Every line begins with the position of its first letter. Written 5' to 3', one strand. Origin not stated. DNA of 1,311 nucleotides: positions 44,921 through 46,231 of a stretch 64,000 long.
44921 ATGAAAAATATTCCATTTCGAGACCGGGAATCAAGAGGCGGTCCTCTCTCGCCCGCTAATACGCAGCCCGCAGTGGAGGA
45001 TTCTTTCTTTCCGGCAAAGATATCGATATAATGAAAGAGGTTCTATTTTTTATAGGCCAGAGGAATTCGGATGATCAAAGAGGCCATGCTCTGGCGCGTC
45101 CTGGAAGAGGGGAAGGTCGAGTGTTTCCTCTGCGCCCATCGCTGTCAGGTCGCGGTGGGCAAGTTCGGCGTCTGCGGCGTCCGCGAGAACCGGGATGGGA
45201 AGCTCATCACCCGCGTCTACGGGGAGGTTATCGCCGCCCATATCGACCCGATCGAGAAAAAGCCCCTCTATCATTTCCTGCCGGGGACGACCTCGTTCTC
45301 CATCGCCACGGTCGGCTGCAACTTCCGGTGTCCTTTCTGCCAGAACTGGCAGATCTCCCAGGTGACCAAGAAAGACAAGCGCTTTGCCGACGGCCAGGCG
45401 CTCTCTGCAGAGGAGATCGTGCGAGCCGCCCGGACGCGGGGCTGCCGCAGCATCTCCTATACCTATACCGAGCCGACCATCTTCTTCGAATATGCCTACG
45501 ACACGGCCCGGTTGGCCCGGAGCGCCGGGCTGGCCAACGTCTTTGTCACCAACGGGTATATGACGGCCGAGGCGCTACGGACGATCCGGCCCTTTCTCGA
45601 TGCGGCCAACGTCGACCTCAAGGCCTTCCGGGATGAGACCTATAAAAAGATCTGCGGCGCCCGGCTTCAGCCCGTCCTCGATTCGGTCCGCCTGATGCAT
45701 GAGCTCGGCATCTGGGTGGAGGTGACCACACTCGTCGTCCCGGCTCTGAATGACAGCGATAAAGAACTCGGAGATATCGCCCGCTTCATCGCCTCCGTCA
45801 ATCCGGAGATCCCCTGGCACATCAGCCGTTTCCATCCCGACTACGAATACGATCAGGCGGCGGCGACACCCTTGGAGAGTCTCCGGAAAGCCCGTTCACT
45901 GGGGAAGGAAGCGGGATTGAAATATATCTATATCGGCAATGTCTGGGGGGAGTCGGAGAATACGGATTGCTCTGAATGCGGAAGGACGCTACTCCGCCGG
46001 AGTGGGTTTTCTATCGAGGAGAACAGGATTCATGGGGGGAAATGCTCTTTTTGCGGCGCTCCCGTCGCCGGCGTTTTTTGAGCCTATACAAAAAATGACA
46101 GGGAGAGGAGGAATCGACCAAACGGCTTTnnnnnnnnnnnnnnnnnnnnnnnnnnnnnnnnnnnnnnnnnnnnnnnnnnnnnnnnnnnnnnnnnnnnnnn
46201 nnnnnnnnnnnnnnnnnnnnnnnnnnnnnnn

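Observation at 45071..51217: Radical SAM - YkgJ - archease - RtcB - ferritin-like - PolX neighbourhood (nucleic-acid repair cluster)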

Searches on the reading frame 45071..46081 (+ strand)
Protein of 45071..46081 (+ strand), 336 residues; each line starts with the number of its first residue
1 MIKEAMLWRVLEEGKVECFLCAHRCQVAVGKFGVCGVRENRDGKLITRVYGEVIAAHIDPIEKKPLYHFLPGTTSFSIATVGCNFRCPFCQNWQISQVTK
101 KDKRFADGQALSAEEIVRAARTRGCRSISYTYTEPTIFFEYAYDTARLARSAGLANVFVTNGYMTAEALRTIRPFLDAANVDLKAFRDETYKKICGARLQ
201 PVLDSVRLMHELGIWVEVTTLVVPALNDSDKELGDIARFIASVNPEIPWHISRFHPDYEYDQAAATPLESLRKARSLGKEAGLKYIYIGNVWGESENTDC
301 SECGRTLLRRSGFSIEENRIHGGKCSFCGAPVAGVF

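Call 3: search_protein_families(library=pfam, proteins=[window:45071-46081:+])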
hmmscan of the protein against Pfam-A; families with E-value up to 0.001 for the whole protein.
window:45071-46081:+ (336 aa): 1 family
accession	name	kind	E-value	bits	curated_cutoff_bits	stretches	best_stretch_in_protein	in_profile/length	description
PF04055.27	Radical_SAM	-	3e-26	93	29.5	1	79-239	3-165/166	Radical SAM superfamily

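Call 4: search_protein_families(library=ncbifam, proteins=[window:45071-46081:+])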
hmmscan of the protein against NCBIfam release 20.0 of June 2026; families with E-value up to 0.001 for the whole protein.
window:45071-46081:+ (336 aa): 20 families
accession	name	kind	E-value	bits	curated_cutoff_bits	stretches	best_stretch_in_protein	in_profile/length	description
TIGR04337.1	AmmeMemoSam_rS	hypoth_equivalog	9.3e-107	356.9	220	1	7-336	3-333/349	AmmeMemoRadiSam system radical SAM enzyme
TIGR04041.1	activase_YjjW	hypoth_equivalog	3.6e-19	69.3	250.2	1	132-272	116-256/276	YjjW family glycine radical enzyme activase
TIGR02493.1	PFLA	equivalog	2.1e-15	56.8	231.75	1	76-244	18-187/235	pyruvate formate-lyase-activating protein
NF048010.1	SfplDhtActHpsHDes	equivalog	2.5e-14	52.8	430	1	131-255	138-264/298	(2S)-3-sulfopropanediol dehydratase activating enzyme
TIGR02494.1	PFLE_PFLC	subfamily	2.4e-13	50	174.35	1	134-245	133-244/293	glycyl-radical enzyme activating protein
TIGR02495.1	NrdG2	equivalog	6.3e-13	48.5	131.15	1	71-241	14-181/193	anaerobic ribonucleoside-triphosphate reductase activating protein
TIGR02666.1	moaA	equivalog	1e-11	44.4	284.05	1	82-242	19-182/336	GTP 3',8-cyclase MoaA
TIGR04003.1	rSAM_BssD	equivalog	3.4e-11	42.9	496.45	1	101-244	98-248/314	[benzylsuccinate synthase]-activating enzyme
TIGR02668.1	moaA_archaeal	equivalog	1.7e-09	37.1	325.25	1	80-242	17-175/303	GTP 3',8-cyclase MoaA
NF043069.1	T4HPD_activ_SAM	equivalog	9.7e-09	35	425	1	134-244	133-243/299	trans-4-hydroxy-L-proline dehydratase activase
NF001199.0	PRK00164.2-1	equivalog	3.2e-08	33.1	231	1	80-240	19-175/308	GTP 3',8-cyclase MoaA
NF033719.1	ind_deCO2_activ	equivalog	4.6e-08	32.7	425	1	132-244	137-249/302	indoleacetate decarboxylase activase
NF038283.1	viperin_w_prok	equivalog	2.1e-07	30.4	180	1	82-197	11-128/281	viperin family antiviral radical SAM protein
TIGR04038.1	tatD_link_rSAM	subfamily_domain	3.2e-07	30.3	129.7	1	80-220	15-164/192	TatD family nuclease-associated radical SAM protein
TIGR04395.1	cutC_activ_rSAM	equivalog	3.6e-07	29.8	360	1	138-242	143-247/309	choline TMA-lyase-activating enzyme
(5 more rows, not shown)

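Call 5: find_encoding_contigs(protein=window:45071-46081:+, flank=10000, max_places=10)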
Protein window:45071-46081:+ (336 aa): 1 contig read that carries it; 1 place shown.
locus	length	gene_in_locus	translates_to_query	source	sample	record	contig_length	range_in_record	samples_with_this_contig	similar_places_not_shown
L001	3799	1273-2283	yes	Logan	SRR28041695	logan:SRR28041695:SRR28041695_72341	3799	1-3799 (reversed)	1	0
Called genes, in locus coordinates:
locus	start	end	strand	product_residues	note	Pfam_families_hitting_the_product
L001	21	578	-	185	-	-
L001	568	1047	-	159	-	PF04542:Sigma70_r2, PF08281:Sigma70_r4_2, PF04545:Sigma70_r4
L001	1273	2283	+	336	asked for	PF04055:Radical_SAM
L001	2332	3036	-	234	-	PF03692:CxxCxxCC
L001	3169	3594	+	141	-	PF01951:Archease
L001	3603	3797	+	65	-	?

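Call 9: find_homologous_proteins(query=window:45071-46081:+, max_evalue=1e-20)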
Query window:45071-46081:+ (336 aa): 8000 proteins with E <= 1e-20 among 8000 candidates; the best 120 are listed.
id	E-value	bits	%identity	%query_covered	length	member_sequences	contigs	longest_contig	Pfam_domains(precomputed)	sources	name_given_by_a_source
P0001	2.4e-230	781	100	100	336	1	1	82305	PF04055.28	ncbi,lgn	ncbi:MAG: AmmeMemoRadiSam system radical SAM enzyme [Candidatus Aminicenantales bacterium]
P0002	2.8e-218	741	94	100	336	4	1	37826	PF04055.28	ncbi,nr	ncbi:MAG TPA: AmmeMemoRadiSam system radical SAM enzyme [Candidatus Desulfaltia sp.]|nr:AmmeMemoRadi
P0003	2.5e-208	709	89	100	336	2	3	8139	PF04055.28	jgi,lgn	jgi:pyruvate formate lyase activating enzyme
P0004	2.1e-201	686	86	100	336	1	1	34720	PF04055.28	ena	-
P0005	5.5e-201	685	85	100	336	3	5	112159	PF04055.28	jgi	jgi:pyruvate formate lyase activating enzyme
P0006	8.4e-201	684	87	100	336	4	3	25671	PF04055.28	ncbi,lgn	-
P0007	5.2e-200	681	86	100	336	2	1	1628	PF04055.28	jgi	jgi:pyruvate formate lyase activating enzyme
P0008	1.7e-199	680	86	100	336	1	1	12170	PF04055.28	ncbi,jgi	-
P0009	3.5e-199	679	86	100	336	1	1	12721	PF04055.28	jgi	jgi:pyruvate formate lyase activating enzyme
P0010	4.2e-199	678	86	100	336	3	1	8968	PF04055.28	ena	-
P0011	5.0e-199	678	86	100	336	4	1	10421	PF04055.28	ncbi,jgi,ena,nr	ncbi:MAG: AmmeMemoRadiSam system radical SAM enzyme [Candidatus Aminicenantes bacterium]|nr:AmmeMemo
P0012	1.4e-197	673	85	100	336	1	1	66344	PF04055.28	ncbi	-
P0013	1.3e-196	670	85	100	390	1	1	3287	PF04055.28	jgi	jgi:pyruvate formate lyase activating enzyme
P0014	2.3e-196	669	84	100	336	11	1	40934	PF04055.28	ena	-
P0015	6.0e-195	665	83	100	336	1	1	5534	PF04055.28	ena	-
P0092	2.4e-172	590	75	100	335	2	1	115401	PF04055.28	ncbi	-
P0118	1.8e-163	561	69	100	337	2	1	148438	PF04055.28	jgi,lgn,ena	-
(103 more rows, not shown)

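Call 11: find_related_loci(query=A1, collection=genome_contigs, flank=10000)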
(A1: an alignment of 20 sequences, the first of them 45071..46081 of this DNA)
Query A1 (336 aa) in genome_contigs; peptide patterns used: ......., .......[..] (x = any residue, [..] = any of these).
600 stretches matched a pattern (row limit reached: there are more); 599 encode a relative of the query (tblastn E <= 1e-3); the best 80 are kept; 80 distinct loci.
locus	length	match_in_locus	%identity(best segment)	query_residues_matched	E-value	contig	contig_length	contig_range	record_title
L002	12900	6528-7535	79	1-336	0e+0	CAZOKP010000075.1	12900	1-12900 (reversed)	MAG TPA_asm: uncultured Eubacteriales bacterium isolate binchicken_co189_413 genome assembly, contig: NODE_4924_length_1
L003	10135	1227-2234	63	1-336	3e-150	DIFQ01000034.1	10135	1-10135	MAG TPA_asm: Syntrophaceae bacterium UBA5744 UBA5744_contig_18363, whole genome shotgun sequence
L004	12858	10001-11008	62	1-336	1e-149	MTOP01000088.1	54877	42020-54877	MAG: Candidatus Aminicenantes bacterium JdFR-80 JGI24020J35080_1000243, whole genome shotgun sequence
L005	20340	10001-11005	64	3-336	3e-148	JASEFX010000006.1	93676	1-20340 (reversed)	MAG: Candidatus Saccharicenans sp. isolate Yes49-19 NODE_6_length_93676_cov_4.908012, whole genome shotgun sequence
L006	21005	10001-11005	61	1-336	1e-141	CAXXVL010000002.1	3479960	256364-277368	MAG: Smithellaceae bacterium isolate ea3e3a57-e723-42e2-b213-d72c633126af genome assembly, contig: contig_2, whole genom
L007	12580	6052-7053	60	1-336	1e-141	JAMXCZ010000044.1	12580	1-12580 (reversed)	MAG: Candidatus Omnitrophota bacterium isolate MohnsGC05_bin046 NODE_45_length_12580_cov_9.280333, whole genome shotgun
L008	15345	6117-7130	55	2-336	7e-132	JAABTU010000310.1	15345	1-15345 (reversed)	MAG: Desulfotignum sp. isolate S24.Bin131 Scaffold_37, whole genome shotgun sequence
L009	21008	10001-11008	59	1-336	5e-131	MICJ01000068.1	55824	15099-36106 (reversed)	MAG: Syntrophobacterales bacterium GWC2_56_13 gwc2_scaffold_367, whole genome shotgun sequence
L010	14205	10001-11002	57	4-336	7e-131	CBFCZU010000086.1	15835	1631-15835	MAG TPA_asm: uncultured Planctomycetales bacterium isolate SRR26215681_concoct_196 genome assembly, contig: ERZ25073475.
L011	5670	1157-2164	56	1-335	3e-131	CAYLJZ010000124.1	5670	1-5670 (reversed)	MAG TPA_asm: uncultured Desulfobacteraceae bacterium isolate binchicken_co220_134 genome assembly, contig: NODE_9568_len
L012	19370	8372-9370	59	4-336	1e-130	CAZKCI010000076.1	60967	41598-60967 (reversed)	MAG TPA_asm: uncultured bacterium isolate binchicken_co255_117 genome assembly, contig: k141_688659, whole genome shotgu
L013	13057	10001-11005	56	1-334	3e-130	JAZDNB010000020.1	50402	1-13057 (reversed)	MAG: Candidatus Omnitrophota bacterium isolate MEGAHIT-group-0.689 k141_4760228, whole genome shotgun sequence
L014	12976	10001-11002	56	2-335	3e-130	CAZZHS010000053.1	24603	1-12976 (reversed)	MAG TPA_asm: uncultured Syntrophobacteraceae bacterium isolate binchicken_co168_8 genome assembly, contig: NODE_3583_len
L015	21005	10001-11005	58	1-336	1e-129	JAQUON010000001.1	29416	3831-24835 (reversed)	MAG: Candidatus Omnitrophota bacterium isolate STD1_201 NODE_3239_length_29416_cov_3.776367_Sandtown_D1, whole genome sh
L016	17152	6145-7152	57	1-336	1e-129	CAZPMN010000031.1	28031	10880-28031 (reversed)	MAG TPA_asm: uncultured bacterium isolate binchicken_co405_158 genome assembly, contig: NODE_2374_length_28031_cov_11.84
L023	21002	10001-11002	57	2-335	1e-127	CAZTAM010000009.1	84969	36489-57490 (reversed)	MAG TPA_asm: uncultured Nitrospiraceae bacterium isolate SRP323723_co1_34 genome assembly, contig: NODE_247_length_84969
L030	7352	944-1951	55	2-336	1e-124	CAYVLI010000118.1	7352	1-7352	MAG TPA_asm: uncultured Nitrospinota bacterium isolate binchicken_co172_105 genome assembly, contig: NODE_9639_length_73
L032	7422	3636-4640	56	2-336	7e-125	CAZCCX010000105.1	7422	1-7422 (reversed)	MAG TPA_asm: uncultured Desulfobacteraceae bacterium isolate binchicken_co89_617 genome assembly, contig: NODE_20918_len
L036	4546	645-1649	54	1-335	2e-124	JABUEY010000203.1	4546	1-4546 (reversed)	MAG: Syntrophobacteraceae bacterium isolate Ch74 NODE_12526_length_4546_cov_4.44671_ID_8711635, whole genome shotgun seq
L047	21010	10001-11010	75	1-336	2e-135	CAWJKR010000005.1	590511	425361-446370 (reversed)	MAG: Candidatus Aminicenantes bacterium isolate MFD05674.bin.2.115 genome assembly, contig: contig_46327, whole genome s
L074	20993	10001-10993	51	2-329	6e-108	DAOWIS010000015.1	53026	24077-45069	MAG TPA_asm: bacterium isolate CSMAG_2049 CSMAG_2049_k141_1703708_length_53026_cov_22.0000, whole genome shotgun sequenc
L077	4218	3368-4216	57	2-284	1e-107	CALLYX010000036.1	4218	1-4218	MAG TPA_asm: uncultured bacterium isolate ERR2113683_bin.0_CONCOCT_v1.1_MAG genome assembly, contig: ERZ1026792.6996, wh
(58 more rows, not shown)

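Call 16: search_protein_families(library=pfam, alignment_id=A2, max_evalue=0.00001)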
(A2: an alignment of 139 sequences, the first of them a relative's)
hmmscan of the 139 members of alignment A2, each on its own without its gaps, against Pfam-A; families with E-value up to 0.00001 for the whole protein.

A. member 1, L002:5299-6420:- (373 aa): 0 families

B. families by the number of members that match (of 139 scanned): 146 families (the first 25 are shown)
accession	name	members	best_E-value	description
PF08241.18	Methyltransf_11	10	8.4e-24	Methyltransferase domain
PF13649.12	Methyltransf_25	10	1.1e-19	Methyltransferase domain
PF13847.12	Methyltransf_31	10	4.4e-14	Methyltransferase domain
PF13489.12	Methyltransf_23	9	3.7e-16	Methyltransferase domain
PF08242.18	Methyltransf_12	8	1.4e-13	Methyltransferase domain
PF01209.24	Ubie_methyltran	8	9.4e-11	ubiE/COQ5 methyltransferase family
PF07021.18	MetW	8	1.1e-10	Methionine biosynthesis protein MetW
PF00730.31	HhH-GPD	5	1.1e-26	HhH-GPD superfamily base excision DNA repair protein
PF00004.35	AAA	4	3e-96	ATPase family associated with various cellular activities (AAA)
PF13401.12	AAA_22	4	2.1e-27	AAA domain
PF00005.33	ABC_tran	4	2.2e-25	ABC transporter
PF04055.27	Radical_SAM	4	7.5e-19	Radical SAM superfamily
PF05496.18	RuvB_N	4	2.4e-16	Holliday junction DNA helicase RuvB P-loop domain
PF13191.12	AAA_16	4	3e-16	AAA ATPase domain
PF07728.20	AAA_5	4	6.4e-13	AAA domain (dynein-related subfamily)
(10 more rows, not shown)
